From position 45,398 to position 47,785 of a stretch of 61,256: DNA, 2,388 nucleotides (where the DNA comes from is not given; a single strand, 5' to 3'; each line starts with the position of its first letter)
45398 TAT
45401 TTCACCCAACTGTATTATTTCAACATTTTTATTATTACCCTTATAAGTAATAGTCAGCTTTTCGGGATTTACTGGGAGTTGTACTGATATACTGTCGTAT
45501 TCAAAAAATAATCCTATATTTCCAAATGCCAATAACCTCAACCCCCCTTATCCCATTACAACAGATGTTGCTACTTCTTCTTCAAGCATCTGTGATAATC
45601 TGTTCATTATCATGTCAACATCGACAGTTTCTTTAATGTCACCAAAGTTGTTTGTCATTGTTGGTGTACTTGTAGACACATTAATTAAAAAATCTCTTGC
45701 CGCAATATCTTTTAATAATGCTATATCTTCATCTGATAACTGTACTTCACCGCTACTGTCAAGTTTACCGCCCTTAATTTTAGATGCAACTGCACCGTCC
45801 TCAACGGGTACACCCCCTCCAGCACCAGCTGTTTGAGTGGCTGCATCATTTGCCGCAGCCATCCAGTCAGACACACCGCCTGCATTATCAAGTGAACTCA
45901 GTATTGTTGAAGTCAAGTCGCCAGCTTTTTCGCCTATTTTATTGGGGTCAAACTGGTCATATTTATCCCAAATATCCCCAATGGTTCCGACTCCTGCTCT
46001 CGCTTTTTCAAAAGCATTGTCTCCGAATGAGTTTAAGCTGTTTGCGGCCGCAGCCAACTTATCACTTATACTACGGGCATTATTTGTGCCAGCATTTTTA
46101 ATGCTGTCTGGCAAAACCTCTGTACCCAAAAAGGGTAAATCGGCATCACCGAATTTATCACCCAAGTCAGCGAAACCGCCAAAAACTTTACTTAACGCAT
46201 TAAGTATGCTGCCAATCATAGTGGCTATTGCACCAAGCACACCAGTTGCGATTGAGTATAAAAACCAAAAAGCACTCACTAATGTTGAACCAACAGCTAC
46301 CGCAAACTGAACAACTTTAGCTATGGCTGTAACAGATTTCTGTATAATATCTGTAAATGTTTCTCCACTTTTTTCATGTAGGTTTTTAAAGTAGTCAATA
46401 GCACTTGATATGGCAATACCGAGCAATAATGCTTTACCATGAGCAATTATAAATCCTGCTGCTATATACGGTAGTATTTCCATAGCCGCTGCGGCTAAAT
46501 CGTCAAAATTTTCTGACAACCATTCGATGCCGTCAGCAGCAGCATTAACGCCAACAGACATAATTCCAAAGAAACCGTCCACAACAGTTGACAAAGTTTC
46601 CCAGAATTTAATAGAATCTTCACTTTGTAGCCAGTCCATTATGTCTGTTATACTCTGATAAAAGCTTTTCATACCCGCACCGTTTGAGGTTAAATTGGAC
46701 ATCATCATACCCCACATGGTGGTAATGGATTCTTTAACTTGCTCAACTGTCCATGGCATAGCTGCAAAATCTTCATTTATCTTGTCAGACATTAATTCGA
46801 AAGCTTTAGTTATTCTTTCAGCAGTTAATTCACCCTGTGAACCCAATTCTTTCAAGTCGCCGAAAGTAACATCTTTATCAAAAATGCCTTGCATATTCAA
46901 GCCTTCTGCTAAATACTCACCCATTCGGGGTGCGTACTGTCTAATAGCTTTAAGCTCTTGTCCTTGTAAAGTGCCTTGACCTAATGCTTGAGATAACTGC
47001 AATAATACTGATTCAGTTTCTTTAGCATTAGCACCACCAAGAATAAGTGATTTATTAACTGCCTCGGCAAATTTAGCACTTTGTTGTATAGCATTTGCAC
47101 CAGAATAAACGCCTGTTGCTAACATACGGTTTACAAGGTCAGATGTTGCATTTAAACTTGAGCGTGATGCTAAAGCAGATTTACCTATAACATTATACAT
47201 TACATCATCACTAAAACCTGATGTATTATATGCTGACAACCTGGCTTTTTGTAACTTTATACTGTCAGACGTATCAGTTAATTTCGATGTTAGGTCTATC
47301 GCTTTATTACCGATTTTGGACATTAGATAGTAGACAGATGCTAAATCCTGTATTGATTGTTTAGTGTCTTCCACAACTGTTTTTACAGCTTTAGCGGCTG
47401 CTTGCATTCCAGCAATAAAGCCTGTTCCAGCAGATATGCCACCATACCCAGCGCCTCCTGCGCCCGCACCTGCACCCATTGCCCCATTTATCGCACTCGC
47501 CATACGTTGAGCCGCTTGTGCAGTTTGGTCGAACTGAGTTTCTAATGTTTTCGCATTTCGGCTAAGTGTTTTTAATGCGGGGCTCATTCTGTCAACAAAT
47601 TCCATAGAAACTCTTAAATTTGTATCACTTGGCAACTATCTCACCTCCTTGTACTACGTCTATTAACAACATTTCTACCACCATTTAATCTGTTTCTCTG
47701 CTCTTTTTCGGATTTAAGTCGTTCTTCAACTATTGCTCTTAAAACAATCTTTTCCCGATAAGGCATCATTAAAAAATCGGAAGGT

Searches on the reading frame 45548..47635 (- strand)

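Call 53: search_protein_families(library=phrogs, max_evalue=0.00001, proteins=[window:45548-47635:-])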
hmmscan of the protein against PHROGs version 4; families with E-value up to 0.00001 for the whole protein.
window:45548-47635:- (695 aa): 16 families
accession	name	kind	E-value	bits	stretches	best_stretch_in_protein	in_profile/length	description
phrog_1068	-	tail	5e-54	185.2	2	7-484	4-444/706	tail length tape measure protein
phrog_8010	-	tail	6.1e-39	134.7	1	5-478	160-608/1543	tail length tape measure protein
phrog_339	-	tail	4.3e-32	112.3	1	33-388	18-292/1123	tail length tape measure protein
phrog_17300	-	tail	2.1e-27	96.9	1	134-313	91-261/900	tail length tape measure protein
phrog_3519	-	tail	2.9e-27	96.7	1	154-317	118-272/959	tail length tape measure protein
phrog_12706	-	tail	2e-22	80.2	1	21-320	138-412/1244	tail length tape measure protein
phrog_3336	-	tail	4.1e-21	76.3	1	26-481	13-424/1051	tail length tape measure protein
phrog_1107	-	tail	1.4e-20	73.9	1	118-385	199-416/1252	tail length tape measure protein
phrog_7740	-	tail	1.2e-19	70.2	1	26-355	17-305/2151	tail length tape measure protein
phrog_2335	-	tail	2e-19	70.1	1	17-487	403-817/1536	tail length tape measure protein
phrog_27190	-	tail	4.4e-19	69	1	22-623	25-583/1015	tail length tape measure protein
phrog_31452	-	tail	1.9e-14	53.8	1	196-287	135-218/814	tail length tape measure protein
phrog_16297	-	tail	2.5e-14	53.6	1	30-394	19-346/777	tail length tape measure protein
phrog_32885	-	tail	1e-13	51.2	1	77-304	11-231/948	tail length tape measure protein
phrog_20119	-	tail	3.6e-12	46.5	1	151-317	91-248/851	tail length tape measure protein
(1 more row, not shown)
